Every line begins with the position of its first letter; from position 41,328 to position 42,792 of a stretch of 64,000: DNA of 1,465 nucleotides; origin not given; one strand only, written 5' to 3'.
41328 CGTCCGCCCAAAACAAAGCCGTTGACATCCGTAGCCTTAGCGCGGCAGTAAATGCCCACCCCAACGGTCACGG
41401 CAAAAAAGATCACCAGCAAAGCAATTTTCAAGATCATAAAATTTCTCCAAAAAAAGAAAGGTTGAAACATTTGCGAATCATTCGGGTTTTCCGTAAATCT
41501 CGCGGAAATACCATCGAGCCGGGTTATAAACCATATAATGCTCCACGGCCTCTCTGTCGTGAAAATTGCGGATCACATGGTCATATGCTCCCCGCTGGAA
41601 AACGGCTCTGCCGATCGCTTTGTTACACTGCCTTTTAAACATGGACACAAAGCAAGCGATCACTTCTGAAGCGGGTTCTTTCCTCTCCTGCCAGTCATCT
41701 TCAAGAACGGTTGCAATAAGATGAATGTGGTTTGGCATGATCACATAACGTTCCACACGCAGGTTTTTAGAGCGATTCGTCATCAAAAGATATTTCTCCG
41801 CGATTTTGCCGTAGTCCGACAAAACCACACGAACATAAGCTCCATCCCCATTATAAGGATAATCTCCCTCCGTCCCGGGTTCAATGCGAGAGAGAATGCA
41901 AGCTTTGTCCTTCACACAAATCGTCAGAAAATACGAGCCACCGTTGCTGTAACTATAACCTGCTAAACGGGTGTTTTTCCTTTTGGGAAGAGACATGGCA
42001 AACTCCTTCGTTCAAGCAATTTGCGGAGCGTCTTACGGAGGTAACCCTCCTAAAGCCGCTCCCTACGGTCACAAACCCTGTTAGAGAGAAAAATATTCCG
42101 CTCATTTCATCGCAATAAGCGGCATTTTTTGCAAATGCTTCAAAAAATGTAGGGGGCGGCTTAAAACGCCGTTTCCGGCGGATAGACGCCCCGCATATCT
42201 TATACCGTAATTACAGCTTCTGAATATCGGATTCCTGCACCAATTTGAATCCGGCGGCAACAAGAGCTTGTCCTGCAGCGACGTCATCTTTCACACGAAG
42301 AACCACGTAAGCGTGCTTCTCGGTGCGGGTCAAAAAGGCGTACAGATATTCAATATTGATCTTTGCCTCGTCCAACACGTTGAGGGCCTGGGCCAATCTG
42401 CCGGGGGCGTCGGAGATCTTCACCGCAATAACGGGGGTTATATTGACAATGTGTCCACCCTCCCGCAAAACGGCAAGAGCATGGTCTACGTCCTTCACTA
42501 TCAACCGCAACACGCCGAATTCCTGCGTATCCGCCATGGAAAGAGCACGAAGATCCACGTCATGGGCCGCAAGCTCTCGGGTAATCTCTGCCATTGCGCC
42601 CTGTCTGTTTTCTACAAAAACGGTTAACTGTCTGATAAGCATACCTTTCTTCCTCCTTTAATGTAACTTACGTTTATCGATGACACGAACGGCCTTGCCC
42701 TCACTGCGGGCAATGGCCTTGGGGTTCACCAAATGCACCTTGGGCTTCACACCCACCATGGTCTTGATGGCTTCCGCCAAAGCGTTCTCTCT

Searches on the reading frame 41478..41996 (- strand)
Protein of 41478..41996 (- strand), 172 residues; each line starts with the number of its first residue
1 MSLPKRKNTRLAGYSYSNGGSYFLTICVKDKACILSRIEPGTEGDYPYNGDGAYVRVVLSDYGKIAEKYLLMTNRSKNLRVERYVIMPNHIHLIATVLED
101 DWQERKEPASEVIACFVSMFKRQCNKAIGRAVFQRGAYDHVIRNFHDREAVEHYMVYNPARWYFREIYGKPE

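Call 9: search_protein_families(library=pfam, proteins=[window:41478-41996:-])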
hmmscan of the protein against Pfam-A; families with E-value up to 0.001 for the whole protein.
window:41478-41996:- (172 aa): 0 families

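Call 10: search_protein_families(library=ncbifam, proteins=[window:41478-41996:-])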
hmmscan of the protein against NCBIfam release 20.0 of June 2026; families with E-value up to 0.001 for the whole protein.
window:41478-41996:- (172 aa): 1 family
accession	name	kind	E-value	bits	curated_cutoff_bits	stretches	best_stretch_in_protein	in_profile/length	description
NF047646.1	REP_Tyr_transpos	equivalog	2.2e-14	53.6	80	1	69-161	37-133/146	REP-associated tyrosine transposase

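Call 12: find_encoding_contigs(protein=window:41478-41996:-, flank=10000, max_places=10)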
Protein window:41478-41996:- (172 aa): no gene with exactly this product is on record in the collection.

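Call 52: find_homologous_proteins(query=window:41478-41996:-, max_evalue=1e-10)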
Query window:41478-41996:- (172 aa): 54 proteins with E <= 1e-10 among 139 candidates.
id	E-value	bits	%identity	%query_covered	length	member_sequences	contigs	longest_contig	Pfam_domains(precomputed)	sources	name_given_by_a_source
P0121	6.1e-114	396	99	100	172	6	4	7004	-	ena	-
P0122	6.6e-92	324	84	97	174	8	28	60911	-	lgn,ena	-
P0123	9.7e-89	314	79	100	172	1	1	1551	-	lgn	-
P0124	3.0e-68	247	62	100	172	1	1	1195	PF01797.22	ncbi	-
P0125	1.8e-60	222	59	97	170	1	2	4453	-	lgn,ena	-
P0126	5.6e-60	220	57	100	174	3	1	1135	-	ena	-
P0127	3.3e-55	205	55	100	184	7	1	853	-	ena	-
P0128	2.3e-43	166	47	99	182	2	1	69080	PF01797.22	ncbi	-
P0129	2.9e-41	159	45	100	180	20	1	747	PF01797.22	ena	-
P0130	1.4e-35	141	44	97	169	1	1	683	PF01797.22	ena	-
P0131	2.0e-35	140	47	94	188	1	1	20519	-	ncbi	-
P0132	8.2e-35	138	43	97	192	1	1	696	-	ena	-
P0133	5.2e-34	136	42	97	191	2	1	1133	-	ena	-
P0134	5.3e-34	136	40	97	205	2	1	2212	-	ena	-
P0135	9.2e-34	135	41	97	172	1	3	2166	-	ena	-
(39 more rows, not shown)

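Call 53: find_encoding_contigs(protein=P0122, flank=6000, max_places=5)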
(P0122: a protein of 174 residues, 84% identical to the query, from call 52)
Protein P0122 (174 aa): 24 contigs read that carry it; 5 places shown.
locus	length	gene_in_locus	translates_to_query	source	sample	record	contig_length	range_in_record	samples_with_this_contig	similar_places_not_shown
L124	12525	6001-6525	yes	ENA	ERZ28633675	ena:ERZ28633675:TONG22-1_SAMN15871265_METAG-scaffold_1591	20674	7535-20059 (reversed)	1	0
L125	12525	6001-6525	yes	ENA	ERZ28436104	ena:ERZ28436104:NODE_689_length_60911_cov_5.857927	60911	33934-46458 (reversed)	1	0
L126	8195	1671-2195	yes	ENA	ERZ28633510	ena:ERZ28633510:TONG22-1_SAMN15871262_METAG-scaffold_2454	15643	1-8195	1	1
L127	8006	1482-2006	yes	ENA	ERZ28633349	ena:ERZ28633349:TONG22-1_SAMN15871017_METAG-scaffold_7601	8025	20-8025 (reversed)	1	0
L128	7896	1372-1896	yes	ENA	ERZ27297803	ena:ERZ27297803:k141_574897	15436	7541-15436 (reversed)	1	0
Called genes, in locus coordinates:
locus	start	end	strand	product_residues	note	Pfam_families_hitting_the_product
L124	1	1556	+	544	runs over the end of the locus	PF00501:AMP-binding, PF13193:AMP-binding_C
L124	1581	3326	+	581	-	PF01855:POR_N, PF02775:TPP_enzyme_C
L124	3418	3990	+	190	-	PF01558:POR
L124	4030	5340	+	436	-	PF00501:AMP-binding, PF04443:LuxE (weak), PF14535:AMP-binding_C_2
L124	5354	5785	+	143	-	PF01842:ACT (weak), PF13291:ACT_4 (faint), PF19571:ACT_8, PF22629:ACT_AHAS_ss (faint), PF13840:ACT_7 (faint), PF01842:ACT (weak)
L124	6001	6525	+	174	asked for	-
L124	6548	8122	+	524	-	PF00474:SSF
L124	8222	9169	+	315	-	PF00389:2-Hacid_dh, PF02826:2-Hacid_dh_C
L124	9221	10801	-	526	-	PF02493:MORN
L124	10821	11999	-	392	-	PF14286:DHHW, PF16822:ALGX (weak)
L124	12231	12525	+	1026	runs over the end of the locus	PF00754:F5_F8_type_C (faint), PF16147:DUF4855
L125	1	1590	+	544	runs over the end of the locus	PF00501:AMP-binding, PF13193:AMP-binding_C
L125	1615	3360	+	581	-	PF01855:POR_N, PF02775:TPP_enzyme_C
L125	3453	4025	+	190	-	PF01558:POR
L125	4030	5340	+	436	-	PF00501:AMP-binding, PF04443:LuxE (weak), PF14535:AMP-binding_C_2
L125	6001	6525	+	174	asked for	-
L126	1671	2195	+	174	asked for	-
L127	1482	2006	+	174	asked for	-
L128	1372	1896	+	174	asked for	-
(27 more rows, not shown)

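Call 54: find_encoding_contigs(protein=P0121, flank=6000, max_places=3)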
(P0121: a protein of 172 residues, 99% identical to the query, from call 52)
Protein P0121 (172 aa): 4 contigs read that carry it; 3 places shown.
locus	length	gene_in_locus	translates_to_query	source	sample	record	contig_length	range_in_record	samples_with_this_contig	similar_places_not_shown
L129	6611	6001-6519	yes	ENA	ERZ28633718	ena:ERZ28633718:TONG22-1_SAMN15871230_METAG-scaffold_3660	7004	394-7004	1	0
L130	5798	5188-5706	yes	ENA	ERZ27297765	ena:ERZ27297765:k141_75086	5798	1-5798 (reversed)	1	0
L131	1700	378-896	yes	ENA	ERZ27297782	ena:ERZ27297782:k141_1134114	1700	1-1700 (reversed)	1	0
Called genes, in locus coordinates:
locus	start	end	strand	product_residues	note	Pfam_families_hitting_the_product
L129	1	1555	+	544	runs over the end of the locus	PF00501:AMP-binding, PF13193:AMP-binding_C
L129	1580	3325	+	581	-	PF01855:POR_N, PF02775:TPP_enzyme_C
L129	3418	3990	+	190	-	PF01558:POR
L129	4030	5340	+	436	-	PF00501:AMP-binding, PF04443:LuxE (weak), PF14535:AMP-binding_C_2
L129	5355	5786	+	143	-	PF01842:ACT (weak), PF13291:ACT_4 (faint), PF19571:ACT_8, PF22629:ACT_AHAS_ss (faint), PF13840:ACT_7 (faint), PF01842:ACT (weak)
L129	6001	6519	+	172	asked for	-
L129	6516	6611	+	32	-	?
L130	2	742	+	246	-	?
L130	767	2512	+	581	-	PF01855:POR_N, PF02775:TPP_enzyme_C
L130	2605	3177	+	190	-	PF01558:POR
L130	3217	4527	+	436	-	PF00501:AMP-binding, PF04443:LuxE (weak), PF14535:AMP-binding_C_2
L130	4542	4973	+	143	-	PF01842:ACT (weak), PF13291:ACT_4 (faint), PF19571:ACT_8, PF22629:ACT_AHAS_ss (faint), PF13840:ACT_7 (faint), PF01842:ACT (weak)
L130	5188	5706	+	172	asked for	-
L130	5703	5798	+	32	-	?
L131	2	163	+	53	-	?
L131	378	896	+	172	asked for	-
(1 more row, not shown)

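Call 62: search_solved_structures(query=window:41478-41996:-, max_evalue=1, show_alignments=2)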
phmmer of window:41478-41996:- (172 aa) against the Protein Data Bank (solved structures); distinct sequences matched with E-value up to 1: 3.
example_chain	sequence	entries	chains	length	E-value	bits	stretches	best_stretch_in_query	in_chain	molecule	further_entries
4er8_A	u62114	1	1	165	0.0076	19.5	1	68-161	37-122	TnpArep for protein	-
9x6o_A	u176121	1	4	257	0.36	14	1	60-93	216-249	Ribitol 2-dehydrogenase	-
9x6l_A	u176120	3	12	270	0.62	13.3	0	63-92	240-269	Ribitol 2-dehydrogenase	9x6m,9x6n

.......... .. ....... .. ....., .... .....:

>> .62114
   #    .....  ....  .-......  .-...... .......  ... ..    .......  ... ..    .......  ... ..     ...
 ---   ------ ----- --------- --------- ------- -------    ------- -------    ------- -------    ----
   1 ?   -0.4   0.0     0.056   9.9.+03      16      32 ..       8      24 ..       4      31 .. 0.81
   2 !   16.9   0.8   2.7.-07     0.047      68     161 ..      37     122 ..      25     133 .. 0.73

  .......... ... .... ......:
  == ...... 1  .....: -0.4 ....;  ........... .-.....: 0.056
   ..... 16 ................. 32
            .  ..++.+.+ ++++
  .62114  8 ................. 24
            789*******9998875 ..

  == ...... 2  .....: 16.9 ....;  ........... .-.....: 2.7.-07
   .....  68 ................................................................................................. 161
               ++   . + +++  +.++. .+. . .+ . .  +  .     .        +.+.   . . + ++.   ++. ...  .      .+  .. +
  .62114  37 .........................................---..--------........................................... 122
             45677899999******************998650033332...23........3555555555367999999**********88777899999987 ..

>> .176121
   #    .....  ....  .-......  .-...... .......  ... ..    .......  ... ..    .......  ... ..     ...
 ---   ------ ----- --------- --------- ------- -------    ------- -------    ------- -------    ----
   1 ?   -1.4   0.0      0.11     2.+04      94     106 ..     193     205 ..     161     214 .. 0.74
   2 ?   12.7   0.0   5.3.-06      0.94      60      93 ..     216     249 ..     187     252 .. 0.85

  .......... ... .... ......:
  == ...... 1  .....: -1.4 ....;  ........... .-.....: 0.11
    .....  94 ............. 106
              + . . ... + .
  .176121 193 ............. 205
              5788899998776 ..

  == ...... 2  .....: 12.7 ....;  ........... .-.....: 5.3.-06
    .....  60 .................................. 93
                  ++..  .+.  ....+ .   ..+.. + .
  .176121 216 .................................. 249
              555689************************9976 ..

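Call 63: search_protein_families(library=pfam, proteins=[window:41478-41996:-], max_evalue=1)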
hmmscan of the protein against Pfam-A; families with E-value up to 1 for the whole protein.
window:41478-41996:- (172 aa): 0 families

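Call 66: search_solved_structures(query=A5, max_evalue=0.01)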
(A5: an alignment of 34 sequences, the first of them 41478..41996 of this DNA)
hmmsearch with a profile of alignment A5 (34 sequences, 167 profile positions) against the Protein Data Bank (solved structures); distinct sequences matched with E-value up to 0.01: 4.
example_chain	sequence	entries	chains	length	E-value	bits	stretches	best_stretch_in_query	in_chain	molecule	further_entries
4er8_A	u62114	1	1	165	1.5e-10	44.3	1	53-157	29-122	TnpArep for protein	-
2xm3_A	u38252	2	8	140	0.0029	20.7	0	62-153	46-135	TRANSPOSASE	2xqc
2xma_A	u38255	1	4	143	0.003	20.6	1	60-153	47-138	TRANSPOSASE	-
2ec2_A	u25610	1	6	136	0.0045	20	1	57-156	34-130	136aa long hypothetical transposase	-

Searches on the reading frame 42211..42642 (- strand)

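Call 9: search_protein_families(library=pfam, proteins=[window:42211-42642:-])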
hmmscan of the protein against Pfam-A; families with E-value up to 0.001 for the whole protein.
window:42211-42642:- (143 aa): 5 families
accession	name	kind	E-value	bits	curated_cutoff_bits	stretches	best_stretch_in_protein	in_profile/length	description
PF19571.5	ACT_8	-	1.2e-24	87.1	23.5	1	1-141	1-139/141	ACT domain pair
PF01842.31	ACT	-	8.9e-13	48.2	27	2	5-61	2-60/66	ACT domain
PF22629.2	ACT_AHAS_ss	-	2.4e-10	40.9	27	1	74-127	3-56/67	AHAS small subunit-like ACT domain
PF13291.12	ACT_4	-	4.9e-09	37.2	27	1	5-59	8-66/80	ACT domain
PF13840.12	ACT_7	-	5.4e-06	26.6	27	0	77-127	18-63/65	ACT domain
